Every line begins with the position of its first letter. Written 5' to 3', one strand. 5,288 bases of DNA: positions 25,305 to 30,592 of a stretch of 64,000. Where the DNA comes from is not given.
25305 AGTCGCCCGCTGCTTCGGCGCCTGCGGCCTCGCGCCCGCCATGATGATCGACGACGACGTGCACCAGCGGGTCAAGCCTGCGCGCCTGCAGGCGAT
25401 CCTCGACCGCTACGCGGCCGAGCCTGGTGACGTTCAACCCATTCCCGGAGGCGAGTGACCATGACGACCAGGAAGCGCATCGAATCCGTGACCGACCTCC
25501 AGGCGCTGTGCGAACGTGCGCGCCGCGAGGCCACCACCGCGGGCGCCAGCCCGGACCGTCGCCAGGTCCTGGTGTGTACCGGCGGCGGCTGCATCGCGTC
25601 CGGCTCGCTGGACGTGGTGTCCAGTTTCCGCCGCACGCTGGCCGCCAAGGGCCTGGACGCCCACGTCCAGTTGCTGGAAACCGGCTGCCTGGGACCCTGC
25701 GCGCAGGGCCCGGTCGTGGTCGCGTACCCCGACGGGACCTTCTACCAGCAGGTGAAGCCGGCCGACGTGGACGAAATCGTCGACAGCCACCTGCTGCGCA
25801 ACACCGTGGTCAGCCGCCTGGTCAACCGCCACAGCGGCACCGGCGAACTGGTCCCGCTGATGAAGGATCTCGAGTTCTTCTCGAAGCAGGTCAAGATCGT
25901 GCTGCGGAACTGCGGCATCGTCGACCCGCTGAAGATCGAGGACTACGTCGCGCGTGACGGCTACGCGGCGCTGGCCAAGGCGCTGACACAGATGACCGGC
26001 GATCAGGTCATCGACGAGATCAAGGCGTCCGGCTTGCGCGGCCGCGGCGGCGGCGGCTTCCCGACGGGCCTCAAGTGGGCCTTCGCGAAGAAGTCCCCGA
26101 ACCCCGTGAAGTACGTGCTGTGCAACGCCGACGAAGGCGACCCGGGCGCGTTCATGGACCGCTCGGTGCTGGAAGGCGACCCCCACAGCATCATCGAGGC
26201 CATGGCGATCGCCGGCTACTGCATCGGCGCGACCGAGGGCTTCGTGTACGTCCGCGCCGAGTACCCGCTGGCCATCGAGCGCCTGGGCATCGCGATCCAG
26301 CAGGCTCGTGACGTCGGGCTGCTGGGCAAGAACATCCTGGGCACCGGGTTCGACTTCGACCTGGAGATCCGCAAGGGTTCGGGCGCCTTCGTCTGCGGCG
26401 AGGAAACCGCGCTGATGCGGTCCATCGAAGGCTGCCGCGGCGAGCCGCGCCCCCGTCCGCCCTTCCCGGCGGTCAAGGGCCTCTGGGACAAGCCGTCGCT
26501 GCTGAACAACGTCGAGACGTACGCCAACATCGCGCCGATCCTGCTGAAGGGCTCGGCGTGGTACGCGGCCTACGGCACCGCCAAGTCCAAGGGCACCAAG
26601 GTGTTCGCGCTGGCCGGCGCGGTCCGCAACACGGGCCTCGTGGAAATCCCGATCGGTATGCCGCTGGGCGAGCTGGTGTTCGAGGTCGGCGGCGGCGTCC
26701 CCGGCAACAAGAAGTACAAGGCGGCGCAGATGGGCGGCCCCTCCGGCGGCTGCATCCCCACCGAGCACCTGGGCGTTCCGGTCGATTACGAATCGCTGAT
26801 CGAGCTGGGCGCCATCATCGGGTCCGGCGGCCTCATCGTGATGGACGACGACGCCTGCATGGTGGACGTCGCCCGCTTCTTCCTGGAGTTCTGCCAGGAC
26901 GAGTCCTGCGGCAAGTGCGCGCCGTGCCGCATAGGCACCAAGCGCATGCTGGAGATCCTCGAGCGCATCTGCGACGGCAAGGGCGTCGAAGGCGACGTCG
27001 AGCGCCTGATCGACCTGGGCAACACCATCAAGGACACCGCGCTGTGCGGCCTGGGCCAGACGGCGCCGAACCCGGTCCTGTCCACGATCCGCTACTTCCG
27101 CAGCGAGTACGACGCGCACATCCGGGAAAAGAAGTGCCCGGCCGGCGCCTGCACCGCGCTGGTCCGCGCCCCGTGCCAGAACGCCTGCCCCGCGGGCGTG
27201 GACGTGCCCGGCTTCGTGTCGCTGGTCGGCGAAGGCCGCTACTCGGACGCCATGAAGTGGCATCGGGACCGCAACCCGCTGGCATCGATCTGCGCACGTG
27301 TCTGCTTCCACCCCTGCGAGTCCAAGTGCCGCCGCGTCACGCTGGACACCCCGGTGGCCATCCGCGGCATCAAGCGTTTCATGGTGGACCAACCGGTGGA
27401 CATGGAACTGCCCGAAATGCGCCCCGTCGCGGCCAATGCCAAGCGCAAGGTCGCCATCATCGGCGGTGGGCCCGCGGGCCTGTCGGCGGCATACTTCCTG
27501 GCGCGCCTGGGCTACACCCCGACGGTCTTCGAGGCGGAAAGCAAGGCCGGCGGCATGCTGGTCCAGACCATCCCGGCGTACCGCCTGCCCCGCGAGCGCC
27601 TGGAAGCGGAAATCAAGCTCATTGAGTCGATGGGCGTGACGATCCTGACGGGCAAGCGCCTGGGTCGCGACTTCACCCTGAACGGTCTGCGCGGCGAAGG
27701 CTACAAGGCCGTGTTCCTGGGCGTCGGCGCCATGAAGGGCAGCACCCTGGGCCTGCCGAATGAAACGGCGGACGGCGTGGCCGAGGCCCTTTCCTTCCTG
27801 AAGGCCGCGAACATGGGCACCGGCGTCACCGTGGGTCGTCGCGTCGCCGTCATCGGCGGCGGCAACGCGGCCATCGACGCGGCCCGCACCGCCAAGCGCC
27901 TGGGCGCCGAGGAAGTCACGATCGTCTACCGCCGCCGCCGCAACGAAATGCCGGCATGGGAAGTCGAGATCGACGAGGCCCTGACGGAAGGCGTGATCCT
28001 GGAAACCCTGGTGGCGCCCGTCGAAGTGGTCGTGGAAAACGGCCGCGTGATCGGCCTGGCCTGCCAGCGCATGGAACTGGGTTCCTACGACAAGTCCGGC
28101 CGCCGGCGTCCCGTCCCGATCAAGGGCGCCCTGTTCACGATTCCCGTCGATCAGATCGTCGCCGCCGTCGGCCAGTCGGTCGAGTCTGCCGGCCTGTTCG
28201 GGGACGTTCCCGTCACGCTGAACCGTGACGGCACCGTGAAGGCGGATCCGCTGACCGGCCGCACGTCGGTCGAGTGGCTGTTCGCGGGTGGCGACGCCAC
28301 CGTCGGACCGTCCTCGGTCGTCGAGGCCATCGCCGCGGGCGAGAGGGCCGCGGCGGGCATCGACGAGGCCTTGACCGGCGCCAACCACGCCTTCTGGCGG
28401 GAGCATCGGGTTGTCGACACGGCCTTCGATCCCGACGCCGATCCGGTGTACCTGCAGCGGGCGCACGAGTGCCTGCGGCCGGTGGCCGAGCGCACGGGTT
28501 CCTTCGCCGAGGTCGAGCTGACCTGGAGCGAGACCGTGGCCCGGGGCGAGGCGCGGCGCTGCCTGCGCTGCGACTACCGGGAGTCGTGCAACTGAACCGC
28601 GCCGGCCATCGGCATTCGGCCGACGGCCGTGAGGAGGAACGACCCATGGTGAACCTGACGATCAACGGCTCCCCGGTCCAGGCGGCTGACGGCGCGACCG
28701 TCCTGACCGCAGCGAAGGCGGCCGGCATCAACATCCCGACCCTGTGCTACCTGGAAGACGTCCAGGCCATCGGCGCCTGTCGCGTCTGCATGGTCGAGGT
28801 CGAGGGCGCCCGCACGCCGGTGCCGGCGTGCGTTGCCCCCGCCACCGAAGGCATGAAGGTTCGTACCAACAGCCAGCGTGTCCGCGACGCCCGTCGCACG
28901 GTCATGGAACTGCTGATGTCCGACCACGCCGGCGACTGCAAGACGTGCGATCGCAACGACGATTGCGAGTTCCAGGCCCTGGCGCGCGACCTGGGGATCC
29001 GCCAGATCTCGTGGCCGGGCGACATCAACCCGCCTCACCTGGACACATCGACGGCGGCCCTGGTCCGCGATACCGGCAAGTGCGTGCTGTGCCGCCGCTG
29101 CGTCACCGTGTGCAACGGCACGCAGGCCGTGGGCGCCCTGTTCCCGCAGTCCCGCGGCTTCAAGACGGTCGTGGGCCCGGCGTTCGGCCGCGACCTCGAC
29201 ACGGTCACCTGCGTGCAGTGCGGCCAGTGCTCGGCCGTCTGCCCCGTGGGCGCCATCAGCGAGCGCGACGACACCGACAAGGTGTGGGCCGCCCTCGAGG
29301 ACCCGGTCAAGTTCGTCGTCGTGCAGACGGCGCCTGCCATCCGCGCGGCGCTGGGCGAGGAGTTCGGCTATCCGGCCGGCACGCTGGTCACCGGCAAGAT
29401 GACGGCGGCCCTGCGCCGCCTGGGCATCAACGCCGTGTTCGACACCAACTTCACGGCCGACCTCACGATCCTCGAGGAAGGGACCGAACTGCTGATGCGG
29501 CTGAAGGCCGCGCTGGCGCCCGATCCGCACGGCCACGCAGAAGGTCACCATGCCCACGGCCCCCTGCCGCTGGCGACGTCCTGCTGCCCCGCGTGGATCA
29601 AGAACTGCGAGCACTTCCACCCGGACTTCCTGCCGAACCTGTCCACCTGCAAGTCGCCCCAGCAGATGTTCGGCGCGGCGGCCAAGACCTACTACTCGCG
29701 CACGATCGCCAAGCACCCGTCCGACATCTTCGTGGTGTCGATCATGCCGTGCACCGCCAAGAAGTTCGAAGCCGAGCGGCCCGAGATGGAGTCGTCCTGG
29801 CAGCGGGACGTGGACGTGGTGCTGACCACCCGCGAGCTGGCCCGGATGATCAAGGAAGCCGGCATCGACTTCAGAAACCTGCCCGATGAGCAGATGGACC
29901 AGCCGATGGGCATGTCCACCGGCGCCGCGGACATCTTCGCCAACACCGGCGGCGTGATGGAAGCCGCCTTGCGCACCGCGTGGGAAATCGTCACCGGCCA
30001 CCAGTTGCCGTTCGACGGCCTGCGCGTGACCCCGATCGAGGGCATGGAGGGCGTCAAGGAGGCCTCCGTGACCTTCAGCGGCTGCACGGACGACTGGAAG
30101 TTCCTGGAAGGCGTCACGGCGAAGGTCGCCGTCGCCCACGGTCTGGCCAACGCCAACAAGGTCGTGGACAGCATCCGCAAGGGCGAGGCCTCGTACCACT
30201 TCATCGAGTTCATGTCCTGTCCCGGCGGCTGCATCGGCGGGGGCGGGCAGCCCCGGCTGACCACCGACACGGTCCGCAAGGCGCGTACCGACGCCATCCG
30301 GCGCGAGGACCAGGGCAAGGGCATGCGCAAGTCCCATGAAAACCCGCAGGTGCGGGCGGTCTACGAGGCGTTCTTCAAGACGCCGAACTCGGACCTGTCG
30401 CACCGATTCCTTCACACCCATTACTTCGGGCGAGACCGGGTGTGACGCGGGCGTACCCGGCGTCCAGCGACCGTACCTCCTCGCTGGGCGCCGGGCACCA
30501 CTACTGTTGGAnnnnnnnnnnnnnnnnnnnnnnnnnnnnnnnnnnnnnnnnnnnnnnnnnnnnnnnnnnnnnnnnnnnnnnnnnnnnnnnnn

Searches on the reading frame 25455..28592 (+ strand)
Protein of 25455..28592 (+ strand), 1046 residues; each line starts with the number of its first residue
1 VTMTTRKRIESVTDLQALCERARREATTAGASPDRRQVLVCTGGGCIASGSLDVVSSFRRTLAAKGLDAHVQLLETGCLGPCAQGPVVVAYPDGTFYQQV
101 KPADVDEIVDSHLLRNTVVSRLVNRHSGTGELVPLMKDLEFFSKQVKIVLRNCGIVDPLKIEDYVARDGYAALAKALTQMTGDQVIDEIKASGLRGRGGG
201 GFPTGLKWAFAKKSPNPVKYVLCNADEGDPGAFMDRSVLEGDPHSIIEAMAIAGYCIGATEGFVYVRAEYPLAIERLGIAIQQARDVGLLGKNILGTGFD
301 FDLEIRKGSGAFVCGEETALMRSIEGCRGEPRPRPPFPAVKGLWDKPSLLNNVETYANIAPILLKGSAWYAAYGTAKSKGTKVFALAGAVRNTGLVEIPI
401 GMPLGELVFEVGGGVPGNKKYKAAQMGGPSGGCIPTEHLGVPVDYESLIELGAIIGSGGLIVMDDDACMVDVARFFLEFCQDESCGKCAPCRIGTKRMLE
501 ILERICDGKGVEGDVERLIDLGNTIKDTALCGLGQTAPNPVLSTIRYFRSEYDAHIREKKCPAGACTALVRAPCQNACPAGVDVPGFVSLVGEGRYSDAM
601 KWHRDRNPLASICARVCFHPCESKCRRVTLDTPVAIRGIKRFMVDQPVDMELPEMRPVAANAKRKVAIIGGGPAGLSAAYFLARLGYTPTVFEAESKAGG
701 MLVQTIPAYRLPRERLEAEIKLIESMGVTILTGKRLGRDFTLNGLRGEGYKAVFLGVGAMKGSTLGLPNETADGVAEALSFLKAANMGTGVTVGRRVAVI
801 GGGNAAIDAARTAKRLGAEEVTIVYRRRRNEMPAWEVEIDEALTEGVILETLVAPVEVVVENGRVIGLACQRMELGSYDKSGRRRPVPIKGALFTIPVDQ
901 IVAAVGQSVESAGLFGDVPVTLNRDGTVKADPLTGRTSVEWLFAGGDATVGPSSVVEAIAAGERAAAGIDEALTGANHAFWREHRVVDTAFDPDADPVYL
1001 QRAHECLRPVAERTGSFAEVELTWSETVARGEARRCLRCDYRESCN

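Call 83: search_protein_families(library=pfam, proteins=[window:25455-28592:+], max_evalue=0.00001)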
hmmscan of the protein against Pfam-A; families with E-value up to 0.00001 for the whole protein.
window:25455-28592:+ (1046 aa): 13 families
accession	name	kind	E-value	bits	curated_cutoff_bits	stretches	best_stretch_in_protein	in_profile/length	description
PF01512.22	Complex1_51K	-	5.9e-44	150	31.2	1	189-360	1-149/150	Nuo51 FMN-binding domain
PF10589.14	NADH_4Fe-4S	-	4.5e-35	119.8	23.5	1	471-555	1-85/85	NADH-ubiquinone oxidoreductase-F iron-sulfur binding region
PF07992.20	Pyr_redox_2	-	8e-29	101.4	26.1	1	665-962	2-291/291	Pyridine nucleotide-disulphide oxidoreductase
PF14691.11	Fer4_20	-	1.5e-18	67.1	25.8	1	562-648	20-109/113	Dihydroprymidine dehydrogenase domain II, 4Fe-4S cluster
PF00070.33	Pyr_redox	-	8.5e-12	45.9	22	0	665-699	1-35/82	Pyridine nucleotide-disulphide oxidoreductase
PF13450.12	NAD_binding_8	-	7.9e-09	36.1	21.9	1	668-701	1-34/68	NAD(P)-binding Rossmann-like domain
PF01257.25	2Fe-2S_thioredx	-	1.7e-08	34.9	24.8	1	35-110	65-142/145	Thioredoxin-like [2Fe-2S] ferredoxin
PF13738.12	Pyr_redox_3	-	5.8e-08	32.8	30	0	794-829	164-198/305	Pyridine nucleotide-disulphide oxidoreductase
PF01262.27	AlaDh_PNT_C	-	5.9e-08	32.8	23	0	785-826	12-59/214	Alanine dehydrogenase/PNT, C-terminal domain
PF01266.30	DAO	-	9.7e-08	32.4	27.9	1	665-699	1-35/353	FAD dependent oxidoreductase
PF12831.13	FAD_oxidored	-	1.4e-07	31.6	27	0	666-705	2-41/416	FAD dependent oxidoreductase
PF01134.28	GIDA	-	6.4e-06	25.9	22.1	0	665-701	1-37/391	Glucose inhibited division protein A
PF00890.30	FAD_binding_2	-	7.6e-06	25.8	20.4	0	666-701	2-37/414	FAD binding domain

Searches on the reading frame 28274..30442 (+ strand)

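Call 83: search_protein_families(library=pfam, proteins=[window:28274-30442:+], max_evalue=0.00001)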
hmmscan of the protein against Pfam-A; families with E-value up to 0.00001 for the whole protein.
window:28274-30442:+ (723 aa): 8 families
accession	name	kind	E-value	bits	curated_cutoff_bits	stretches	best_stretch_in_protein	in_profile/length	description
PF02906.19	Fe_hyd_lg_C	-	2.6e-95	319.2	22.1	1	346-657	1-245/245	Iron only hydrogenase large subunit, C-terminal domain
PF13510.11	Fer2_4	-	4.9e-22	78.2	22.8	1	124-200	2-81/82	2Fe-2S iron-sulfur cluster binding domain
PF02256.22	Fe_hyd_SSU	-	2.9e-19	69.3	24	1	666-719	2-55/56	Iron hydrogenase small subunit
PF10588.14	NADH-G_4Fe-4S_3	-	1.2e-14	54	27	1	207-244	1-38/40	NADH-ubiquinone oxidoreductase-G iron-sulfur binding region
PF12838.12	Fer4_7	-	1.5e-08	35.4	27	1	269-327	1-52/52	4Fe-4S dicluster domain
PF00037.32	Fer4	-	2e-07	31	21.1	0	311-329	6-24/24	4Fe-4S binding domain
PF13237.11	Fer4_10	-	6.5e-07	29.6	25.5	0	309-336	5-34/53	4Fe-4S dicluster domain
PF00111.32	Fer2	-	7.9e-07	29.4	21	1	129-178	2-49/77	2Fe-2S iron-sulfur cluster binding domain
